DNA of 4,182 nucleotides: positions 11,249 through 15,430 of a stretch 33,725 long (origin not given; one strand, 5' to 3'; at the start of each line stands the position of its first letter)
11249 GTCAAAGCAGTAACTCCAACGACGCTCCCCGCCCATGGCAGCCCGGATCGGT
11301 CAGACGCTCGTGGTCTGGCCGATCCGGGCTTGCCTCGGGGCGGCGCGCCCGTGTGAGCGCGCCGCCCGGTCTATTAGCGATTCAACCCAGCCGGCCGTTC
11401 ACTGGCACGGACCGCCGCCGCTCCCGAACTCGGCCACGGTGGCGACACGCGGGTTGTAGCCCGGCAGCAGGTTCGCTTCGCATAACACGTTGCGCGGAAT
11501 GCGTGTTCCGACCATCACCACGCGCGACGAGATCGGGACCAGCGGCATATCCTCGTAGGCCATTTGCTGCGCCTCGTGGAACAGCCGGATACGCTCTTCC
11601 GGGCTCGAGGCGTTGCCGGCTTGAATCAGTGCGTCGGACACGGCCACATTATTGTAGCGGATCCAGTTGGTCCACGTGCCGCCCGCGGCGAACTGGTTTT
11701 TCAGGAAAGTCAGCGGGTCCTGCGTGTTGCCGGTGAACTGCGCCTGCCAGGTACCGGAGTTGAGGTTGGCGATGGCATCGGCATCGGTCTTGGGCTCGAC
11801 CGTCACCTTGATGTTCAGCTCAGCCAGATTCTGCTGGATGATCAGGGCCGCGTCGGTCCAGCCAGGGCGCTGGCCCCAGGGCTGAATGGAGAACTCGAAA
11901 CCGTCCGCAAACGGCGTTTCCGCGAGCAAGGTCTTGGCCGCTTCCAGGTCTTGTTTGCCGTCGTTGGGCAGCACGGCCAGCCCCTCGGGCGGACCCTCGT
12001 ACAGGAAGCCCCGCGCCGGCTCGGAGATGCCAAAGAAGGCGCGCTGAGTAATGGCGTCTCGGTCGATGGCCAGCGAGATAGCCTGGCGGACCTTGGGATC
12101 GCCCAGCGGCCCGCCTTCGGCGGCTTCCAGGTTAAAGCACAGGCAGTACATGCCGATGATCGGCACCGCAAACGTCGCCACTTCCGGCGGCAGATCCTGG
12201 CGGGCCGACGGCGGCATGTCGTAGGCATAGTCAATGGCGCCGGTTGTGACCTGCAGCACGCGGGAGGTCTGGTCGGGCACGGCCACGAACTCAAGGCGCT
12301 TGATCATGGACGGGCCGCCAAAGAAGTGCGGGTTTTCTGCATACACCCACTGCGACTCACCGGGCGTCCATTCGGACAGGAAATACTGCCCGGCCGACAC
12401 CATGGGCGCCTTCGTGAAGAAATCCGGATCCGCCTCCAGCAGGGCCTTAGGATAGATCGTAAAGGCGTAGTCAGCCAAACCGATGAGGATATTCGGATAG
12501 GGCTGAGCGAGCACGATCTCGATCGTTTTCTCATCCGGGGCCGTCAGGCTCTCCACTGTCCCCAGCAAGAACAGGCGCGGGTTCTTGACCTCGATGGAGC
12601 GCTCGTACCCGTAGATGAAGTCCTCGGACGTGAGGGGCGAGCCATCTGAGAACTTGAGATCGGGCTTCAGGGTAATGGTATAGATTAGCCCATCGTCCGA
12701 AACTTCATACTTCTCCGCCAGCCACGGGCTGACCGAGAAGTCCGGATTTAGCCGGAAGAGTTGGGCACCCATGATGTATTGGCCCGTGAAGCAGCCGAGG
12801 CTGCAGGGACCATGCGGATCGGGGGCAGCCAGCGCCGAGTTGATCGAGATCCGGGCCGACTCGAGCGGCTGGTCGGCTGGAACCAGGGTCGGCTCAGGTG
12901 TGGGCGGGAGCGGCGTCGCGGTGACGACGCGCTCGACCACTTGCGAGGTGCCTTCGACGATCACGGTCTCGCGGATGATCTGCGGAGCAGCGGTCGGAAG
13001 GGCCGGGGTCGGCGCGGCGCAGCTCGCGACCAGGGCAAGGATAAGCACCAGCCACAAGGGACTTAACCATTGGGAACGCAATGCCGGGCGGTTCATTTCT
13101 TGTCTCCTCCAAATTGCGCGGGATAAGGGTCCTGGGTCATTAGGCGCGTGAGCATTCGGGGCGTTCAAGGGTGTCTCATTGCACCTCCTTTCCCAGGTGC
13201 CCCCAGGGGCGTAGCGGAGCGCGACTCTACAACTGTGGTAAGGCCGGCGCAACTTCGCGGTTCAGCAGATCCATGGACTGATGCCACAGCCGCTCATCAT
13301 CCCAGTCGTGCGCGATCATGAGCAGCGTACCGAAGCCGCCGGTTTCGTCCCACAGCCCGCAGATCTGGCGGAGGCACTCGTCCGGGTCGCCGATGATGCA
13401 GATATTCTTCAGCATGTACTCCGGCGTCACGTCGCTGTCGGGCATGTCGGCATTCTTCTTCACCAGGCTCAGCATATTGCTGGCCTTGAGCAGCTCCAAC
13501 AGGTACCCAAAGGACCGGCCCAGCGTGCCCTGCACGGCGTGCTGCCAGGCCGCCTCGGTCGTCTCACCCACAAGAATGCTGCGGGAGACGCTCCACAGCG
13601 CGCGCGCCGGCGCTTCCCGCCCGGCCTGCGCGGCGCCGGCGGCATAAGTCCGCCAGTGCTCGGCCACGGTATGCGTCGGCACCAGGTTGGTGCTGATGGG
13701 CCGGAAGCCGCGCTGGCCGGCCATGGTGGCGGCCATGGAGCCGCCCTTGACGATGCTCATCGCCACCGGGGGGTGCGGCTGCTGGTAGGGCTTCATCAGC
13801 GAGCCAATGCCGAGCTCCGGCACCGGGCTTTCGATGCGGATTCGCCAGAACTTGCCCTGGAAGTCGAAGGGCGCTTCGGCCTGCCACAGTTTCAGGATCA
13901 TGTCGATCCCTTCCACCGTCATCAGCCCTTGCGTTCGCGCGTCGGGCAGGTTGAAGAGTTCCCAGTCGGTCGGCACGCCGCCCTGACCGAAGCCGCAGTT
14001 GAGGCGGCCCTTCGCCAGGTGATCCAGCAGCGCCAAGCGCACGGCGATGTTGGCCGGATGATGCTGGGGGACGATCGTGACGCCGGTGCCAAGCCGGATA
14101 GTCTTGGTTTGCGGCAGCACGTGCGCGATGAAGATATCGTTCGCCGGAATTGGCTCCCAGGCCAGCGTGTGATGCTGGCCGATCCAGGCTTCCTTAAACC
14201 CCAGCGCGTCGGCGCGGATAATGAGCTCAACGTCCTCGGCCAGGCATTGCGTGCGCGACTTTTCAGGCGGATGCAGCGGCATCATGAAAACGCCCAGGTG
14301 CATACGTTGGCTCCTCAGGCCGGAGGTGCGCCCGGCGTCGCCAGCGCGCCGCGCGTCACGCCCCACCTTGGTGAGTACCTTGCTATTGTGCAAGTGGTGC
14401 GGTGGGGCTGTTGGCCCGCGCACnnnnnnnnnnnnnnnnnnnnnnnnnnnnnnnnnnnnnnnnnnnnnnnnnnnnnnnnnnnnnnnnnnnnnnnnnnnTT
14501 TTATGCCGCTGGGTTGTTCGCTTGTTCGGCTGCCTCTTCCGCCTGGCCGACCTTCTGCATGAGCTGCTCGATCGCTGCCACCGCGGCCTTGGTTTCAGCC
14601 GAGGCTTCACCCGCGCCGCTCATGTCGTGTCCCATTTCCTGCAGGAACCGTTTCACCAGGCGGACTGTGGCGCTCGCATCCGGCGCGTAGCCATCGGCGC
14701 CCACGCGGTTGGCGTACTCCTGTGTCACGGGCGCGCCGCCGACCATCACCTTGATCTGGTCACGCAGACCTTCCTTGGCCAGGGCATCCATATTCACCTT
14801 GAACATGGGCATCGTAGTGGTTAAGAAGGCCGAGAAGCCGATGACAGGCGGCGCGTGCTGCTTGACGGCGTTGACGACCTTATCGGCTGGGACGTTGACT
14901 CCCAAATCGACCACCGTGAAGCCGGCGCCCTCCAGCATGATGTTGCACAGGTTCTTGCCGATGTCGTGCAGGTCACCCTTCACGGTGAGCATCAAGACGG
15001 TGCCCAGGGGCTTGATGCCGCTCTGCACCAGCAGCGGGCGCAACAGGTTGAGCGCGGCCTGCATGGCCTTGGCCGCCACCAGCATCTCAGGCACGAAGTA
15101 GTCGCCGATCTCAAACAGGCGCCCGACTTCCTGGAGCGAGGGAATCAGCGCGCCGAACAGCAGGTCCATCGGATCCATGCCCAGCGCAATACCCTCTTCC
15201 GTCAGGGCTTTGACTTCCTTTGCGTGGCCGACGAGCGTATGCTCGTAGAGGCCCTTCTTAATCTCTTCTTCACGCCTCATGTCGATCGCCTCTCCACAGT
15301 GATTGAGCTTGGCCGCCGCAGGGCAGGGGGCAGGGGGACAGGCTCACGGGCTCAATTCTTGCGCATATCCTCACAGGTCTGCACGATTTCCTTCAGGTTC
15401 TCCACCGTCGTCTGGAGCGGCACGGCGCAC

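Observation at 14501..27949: Complete four-component corrinoid methyl-transfer system, split across two divergent operons inside an oxygenase-rich cyclitol/sugar catabolic cluster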

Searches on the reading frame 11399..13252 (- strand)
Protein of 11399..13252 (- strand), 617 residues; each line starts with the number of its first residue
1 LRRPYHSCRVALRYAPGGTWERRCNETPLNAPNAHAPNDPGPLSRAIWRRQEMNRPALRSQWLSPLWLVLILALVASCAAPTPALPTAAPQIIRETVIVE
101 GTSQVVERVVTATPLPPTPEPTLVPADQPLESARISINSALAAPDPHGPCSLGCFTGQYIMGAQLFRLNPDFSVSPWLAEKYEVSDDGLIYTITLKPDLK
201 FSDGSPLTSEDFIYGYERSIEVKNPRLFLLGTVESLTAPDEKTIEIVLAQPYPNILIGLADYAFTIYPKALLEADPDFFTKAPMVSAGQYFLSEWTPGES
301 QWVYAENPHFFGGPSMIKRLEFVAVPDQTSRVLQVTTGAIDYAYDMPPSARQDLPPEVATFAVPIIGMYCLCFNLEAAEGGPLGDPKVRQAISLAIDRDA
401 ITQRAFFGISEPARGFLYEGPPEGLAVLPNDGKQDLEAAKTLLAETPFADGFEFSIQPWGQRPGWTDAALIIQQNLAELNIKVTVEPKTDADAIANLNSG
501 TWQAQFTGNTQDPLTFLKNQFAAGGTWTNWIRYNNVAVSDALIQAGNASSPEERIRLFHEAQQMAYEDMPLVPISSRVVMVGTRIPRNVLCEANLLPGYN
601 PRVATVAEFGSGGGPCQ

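Call 4: search_protein_families(library=pfam, proteins=[window:11399-13252:-])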
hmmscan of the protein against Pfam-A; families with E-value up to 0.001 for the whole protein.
window:11399-13252:- (617 aa): 1 family
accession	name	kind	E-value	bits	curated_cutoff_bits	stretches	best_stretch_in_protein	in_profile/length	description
PF00496.27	SBP_bac_5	-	1.3e-74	252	32.4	1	174-522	2-362/368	Bacterial extracellular solute-binding proteins, family 5 Middle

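Call 6: search_protein_families(library=ncbifam, proteins=[window:11399-13252:-])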
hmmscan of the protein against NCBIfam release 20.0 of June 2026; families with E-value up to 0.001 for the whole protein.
window:11399-13252:- (617 aa): 10 families
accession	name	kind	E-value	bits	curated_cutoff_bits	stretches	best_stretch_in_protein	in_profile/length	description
NF011942.0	PRK15413.1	equivalog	9.8e-33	113.6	594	1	164-576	61-482/512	glutathione ABC transporter substrate-binding protein GsiB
NF045468.1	Opp5A_nikA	equivalog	2.5e-28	98.9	600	1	165-570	48-452/488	nickel ABC transporter substrate-binding protein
TIGR02294.1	nickel_nikA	equivalog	1.6e-27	96.2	393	1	163-542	37-434/501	nickel ABC transporter substrate-binding protein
NF043070.1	DppA_dipep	equivalog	5.9e-21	74.6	1005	1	173-580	73-509/535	dipeptide ABC transporter periplasmic-binding protein DppA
NF011684.0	PRK15104.1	equivalog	9e-20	70.9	947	2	237-575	163-509/543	oligopeptide ABC transporter substrate-binding protein OppA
NF007287.0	PRK09755.1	equivalog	2.6e-18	66.2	1098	2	170-224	72-126/535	ABC transporter substrate-binding protein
NF011689.0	PRK15109.1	equivalog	1.7e-17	63.3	560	1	172-581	77-514/547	ABC transporter substrate-binding protein SapA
NF047575.1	opine_bind_CntA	exception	9.5e-16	57.4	800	1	173-344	76-249/535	staphylopine-dependent metal ABC transporter substrate-binding lipoprotein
NF045467.1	Opp4A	equivalog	6.5e-15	54.4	650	1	161-217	66-121/556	oligopeptide ABC transporter substrate-binding protein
TIGR04028.1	SBP_KPN_01854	hypoth_equivalog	3.2e-09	35.9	468.5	1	170-450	39-333/509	TIGR04028 family ABC transporter substrate-binding protein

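Call 80: search_solved_structures(query=window:11399-13252:-, max_evalue=1e-15)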
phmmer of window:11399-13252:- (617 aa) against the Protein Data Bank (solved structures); distinct sequences matched with E-value up to 1e-15: 37.
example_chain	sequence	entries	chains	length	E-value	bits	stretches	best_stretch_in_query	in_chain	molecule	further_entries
6hlx_A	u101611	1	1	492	3.3e-35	124.6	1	168-573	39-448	AgaA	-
7kz8_A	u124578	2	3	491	6e-29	103.9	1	172-573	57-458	Peptide/nickel transport system substrate-binding protein AapF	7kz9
1uqw_A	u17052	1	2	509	9.8e-28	99.9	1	164-575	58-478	PUTATIVE BINDING PROTEIN YLIB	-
4toz_A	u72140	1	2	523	7.3e-27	97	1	169-575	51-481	Periplasmic murein peptide-binding protein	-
3o9p_A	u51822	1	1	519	1.9e-26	95.7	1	169-575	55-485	Periplasmic murein peptide-binding protein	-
5yyb_A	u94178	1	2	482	1e-23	86.7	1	178-507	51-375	Putative ABC transporter periplasmic binding protein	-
5z99_A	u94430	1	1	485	1e-23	86.7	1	178-507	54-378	Putative ABC transporter periplasmic binding protein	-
5za4_A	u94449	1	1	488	1e-23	86.7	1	178-507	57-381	Putative ABC transporter periplasmic binding protein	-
5u4o_A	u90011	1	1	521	4.3e-23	84.6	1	165-576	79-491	ABC transporter substrate-binding protein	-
3m8u_A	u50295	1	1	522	5.8e-23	84.2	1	173-578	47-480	Heme-binding protein A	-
3tpa_A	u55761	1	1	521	2.2e-22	82.3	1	172-578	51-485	Heme-binding protein A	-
8ay0_A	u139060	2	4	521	2.9e-22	81.9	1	165-574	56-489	Dipeptide-binding protein DppE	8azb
6tfq_A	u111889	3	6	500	5.3e-22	81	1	145-589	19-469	ABC transporter substrate-binding protein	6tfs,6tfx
5f1q_A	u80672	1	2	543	1.7e-21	79.4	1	173-579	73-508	Periplasmic dipeptide transport protein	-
1b05_A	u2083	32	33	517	1.9e-21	79.2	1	174-575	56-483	PERIPLASMIC OLIGOPEPTIDE-BINDING PROTEIN | PROTEIN (OLIGO-PEPTIDE BINDING PROTEIN) | PERIPLASMIC OLIGO-PEPTIDE BINDING PROTEIN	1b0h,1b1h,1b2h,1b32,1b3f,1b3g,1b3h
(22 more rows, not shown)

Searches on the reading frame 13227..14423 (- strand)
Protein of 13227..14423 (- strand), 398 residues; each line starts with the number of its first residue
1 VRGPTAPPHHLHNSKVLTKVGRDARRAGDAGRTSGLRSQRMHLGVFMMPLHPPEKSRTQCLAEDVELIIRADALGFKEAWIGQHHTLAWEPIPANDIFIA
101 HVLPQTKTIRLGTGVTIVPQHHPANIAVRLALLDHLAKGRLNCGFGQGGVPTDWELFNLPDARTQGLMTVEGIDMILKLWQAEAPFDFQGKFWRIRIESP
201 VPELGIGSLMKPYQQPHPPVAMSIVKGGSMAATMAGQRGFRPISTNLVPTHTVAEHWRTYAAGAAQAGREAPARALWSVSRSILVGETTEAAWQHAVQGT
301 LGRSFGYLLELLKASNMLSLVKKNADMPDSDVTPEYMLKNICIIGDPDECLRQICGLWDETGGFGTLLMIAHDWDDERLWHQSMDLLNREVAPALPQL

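Call 4: search_protein_families(library=pfam, proteins=[window:13227-14423:-])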
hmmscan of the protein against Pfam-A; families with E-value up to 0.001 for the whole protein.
window:13227-14423:- (398 aa): 1 family
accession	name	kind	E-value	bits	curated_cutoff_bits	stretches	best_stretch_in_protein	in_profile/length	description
PF00296.26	Bac_luciferase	-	3e-43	148.8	27.9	1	41-362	1-311/314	Luciferase-like monooxygenase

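Call 6: search_protein_families(library=ncbifam, proteins=[window:13227-14423:-])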
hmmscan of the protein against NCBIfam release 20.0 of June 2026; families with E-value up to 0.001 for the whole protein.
window:13227-14423:- (398 aa): 27 families (the best 25 are shown)
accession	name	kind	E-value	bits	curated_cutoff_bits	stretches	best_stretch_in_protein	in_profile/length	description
TIGR04027.1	LLM_KPN_01858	hypoth_equivalog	2e-20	73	412.9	1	65-182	23-140/326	putative FMN-dependent luciferase-like monooxygenase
TIGR03619.1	F420_Rv2161c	subfamily_domain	2.2e-20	73.3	166.9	1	99-279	50-217/247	TIGR03619 family F420-dependent LLM class oxidoreductase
TIGR03558.1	oxido_grp_1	subfamily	1.3e-19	70.6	166.95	1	54-387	12-322/325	MsnO8 family LLM class oxidoreductase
NF052254.1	luciferase_Alph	exception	4.5e-15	55.7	600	1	41-159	1-119/354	luciferase subunit alpha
TIGR03560.1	F420_Rv1855c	subfamily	1.2e-14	54.7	231.4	1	65-223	16-173/227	TIGR03560 family F420-dependent LLM class oxidoreductase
TIGR04036.1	LLM_CE1758_fam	subfamily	2.3e-14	53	479.1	1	56-193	22-156/355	CE1758 family FMN-dependent luciferase-like monooxygenase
TIGR03571.1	lucif_BA3436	subfamily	8.8e-14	51.5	303.9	1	37-184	7-157/304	TIGR03571 family LLM class oxidoreductase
TIGR04020.1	seco_metab_LLM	subfamily_domain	1e-13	51.1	244.45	1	71-296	28-242/341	MupA/Atu3671 family FMN-dependent luciferase-like monooxygenase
TIGR03559.1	F420_Rv3520c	subfamily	1.2e-12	47.6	335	1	62-217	13-160/325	LLM class F420-dependent oxidoreductase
TIGR03858.1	LLM_2I7G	subfamily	7.2e-12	44.9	462.25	1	55-193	19-154/337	Atu2307/SP_0267 family LLM class monooxygenase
NF007802.0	PRK10508.1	equivalog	6.4e-10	38.6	540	1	54-147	19-112/335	luciferase-like monooxygenase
TIGR04465.1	ArgArg_F420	equivalog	9.7e-10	38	470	1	70-272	68-260/364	F420-dependent hydroxymycolic acid dehydrogenase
TIGR03854.1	F420_MSMEG_3544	hypoth_equivalog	2.8e-09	36.7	295.6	1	97-270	45-204/290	TIGR03854 family LLM class F420-dependent oxidoreductase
NF002619.0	PRK02271.1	equivalog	2.8e-09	36.7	276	1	65-183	17-128/329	5,10-methylenetetrahydromethanopterin reductase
TIGR03621.1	F420_MSMEG_2516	subfamily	2.8e-09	36.5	213.15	1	67-222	19-155/295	TIGR03621 family F420-dependent LLM class oxidoreductase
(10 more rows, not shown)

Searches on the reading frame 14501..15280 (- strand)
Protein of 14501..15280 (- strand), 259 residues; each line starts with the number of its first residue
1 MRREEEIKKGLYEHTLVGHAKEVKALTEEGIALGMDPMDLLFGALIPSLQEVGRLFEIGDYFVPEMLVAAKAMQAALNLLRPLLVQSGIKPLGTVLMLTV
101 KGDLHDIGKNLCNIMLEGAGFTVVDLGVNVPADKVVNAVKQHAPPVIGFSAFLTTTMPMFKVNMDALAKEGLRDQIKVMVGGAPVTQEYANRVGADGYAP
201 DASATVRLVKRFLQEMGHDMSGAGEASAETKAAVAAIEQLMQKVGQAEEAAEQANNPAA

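Call 3: search_protein_families(library=pfam, proteins=[window:14501-15280:-])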
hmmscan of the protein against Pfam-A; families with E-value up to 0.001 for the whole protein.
window:14501-15280:- (259 aa): 2 families
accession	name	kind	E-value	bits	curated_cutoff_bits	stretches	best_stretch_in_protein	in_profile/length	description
PF02310.24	B12-binding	-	8.2e-27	93.9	32.1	1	94-205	2-119/121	B12 binding domain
PF02607.22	B12-binding_2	-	7e-17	61.8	23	1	10-80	4-73/74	B12 binding domain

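Call 6: search_protein_families(library=ncbifam, proteins=[window:14501-15280:-])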
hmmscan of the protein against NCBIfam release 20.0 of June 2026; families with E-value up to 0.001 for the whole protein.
window:14501-15280:- (259 aa): 15 families
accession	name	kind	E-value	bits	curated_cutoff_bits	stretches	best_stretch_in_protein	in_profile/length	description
NF047996.1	corrin_MtgC_2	exception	2.1e-59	200.6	370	1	6-214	7-211/212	glycine betaine-specific corrinoid protein MtgC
TIGR02370.1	pyl_corrinoid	subfamily_domain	1.5e-53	181.1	215.3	1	20-203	11-195/197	methyltransferase cognate corrinoid protein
NF041607.1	dimeth_corrin_MtbC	equivalog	2.4e-49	167.6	350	1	23-212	13-202/203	dimethylamine corrinoid protein MtbC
NF047995.1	corrinoid_MtgC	exception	2.5e-43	148.1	310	1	7-213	4-213/215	glycine betaine-specific corrinoid protein MtgC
TIGR02082.1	metH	equivalog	4.8e-40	137.1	1010.85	1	3-247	642-891/1182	methionine synthase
NF040669.1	MtaC2_Meth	equivalog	1.7e-36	125.9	450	1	4-213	39-246/267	methanol--corrinoid protein MtaC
NF040655.1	MtaC_Meth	equivalog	2.5e-35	121.7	420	1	12-216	40-241/253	methanol--corrinoid protein MtaC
NF007024.0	PRK09490.1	equivalog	1.2e-32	112.8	1497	1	3-231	657-893/1234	methionine synthase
NF052513.1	TransRegCarH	equivalog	2.4e-11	43.4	400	1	3-196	79-262/274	HTH-type transcriptional repressor CarH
NF002612.0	PRK02261.1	equivalog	1.3e-08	34.5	110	1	94-185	5-95/148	methylaspartate mutase subunit S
TIGR01501.1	MthylAspMutase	equivalog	8.8e-07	28.7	135.8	1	94-185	3-93/134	methylaspartate mutase subunit S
NF040743.1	ornith_mutase_E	equivalog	8.7e-06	24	800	1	97-197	600-707/730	D-ornithine 4,5-aminomutase subunit OraE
NF045497.1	IsobCoAmut_IcmF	equivalog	2.1e-05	22.5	1500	1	103-250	13-167/1076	fused isobutyryl-CoA mutase/GTPase IcmF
TIGR00640.1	acid_CoA_mut_C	subfamily_domain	0.00013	22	57.45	1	100-189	10-98/132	methylmalonyl-CoA mutase C-terminal domain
NF052385.1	Lys_5_6_beta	equivalog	0.00066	19.5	280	0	121-199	139-221/241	lysine 5,6-aminomutase subunit beta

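Call 53: search_solved_structures(query=window:14501-15280:-, max_evalue=1e-10)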
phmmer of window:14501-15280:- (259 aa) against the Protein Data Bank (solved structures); distinct sequences matched with E-value up to 1e-10: 16.
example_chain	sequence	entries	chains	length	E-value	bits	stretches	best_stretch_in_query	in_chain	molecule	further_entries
1y80_A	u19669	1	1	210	3.4e-51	177.5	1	16-213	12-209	Predicted cobalamin binding protein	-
7xcn_M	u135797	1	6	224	9.4e-43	149.9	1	24-218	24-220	Trimethylamine methyltransferase corrinoid protein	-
4jgi_A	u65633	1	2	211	6.3e-39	137.4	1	39-212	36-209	Putative uncharacterized protein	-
8ssd_A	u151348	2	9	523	3e-32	115.5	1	15-218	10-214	Methionine synthase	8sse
8ssc_A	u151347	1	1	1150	9.1e-32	113.9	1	15-216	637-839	Methionine synthase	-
9cbp_A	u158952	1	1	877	1.3e-31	113.5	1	15-210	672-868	Methionine synthase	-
9cbq_A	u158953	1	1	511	5.8e-31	111.3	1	15-210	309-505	Methionine synthase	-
9cbo_A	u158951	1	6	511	7.7e-31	110.9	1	15-210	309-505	Methionine synthase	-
9cbr_A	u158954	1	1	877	5e-30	108.2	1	15-210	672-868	Methionine synthase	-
3ezx_A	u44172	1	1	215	8.6e-30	107.5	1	24-208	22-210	Monomethylamine corrinoid protein 1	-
8g3h_A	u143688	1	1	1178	1.1e-26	97.3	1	30-194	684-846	Methionine synthase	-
2i2x_B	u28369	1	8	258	4.6e-26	95.2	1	22-207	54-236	Methyltransferase 1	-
1bmt_A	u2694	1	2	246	1.7e-25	93.4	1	6-219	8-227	METHIONINE SYNTHASE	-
3bul_A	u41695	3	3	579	1.7e-24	90.1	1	6-218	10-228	Methionine synthase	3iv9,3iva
1k7y_A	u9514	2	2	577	3.9e-23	85.7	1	6-218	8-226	methionine synthase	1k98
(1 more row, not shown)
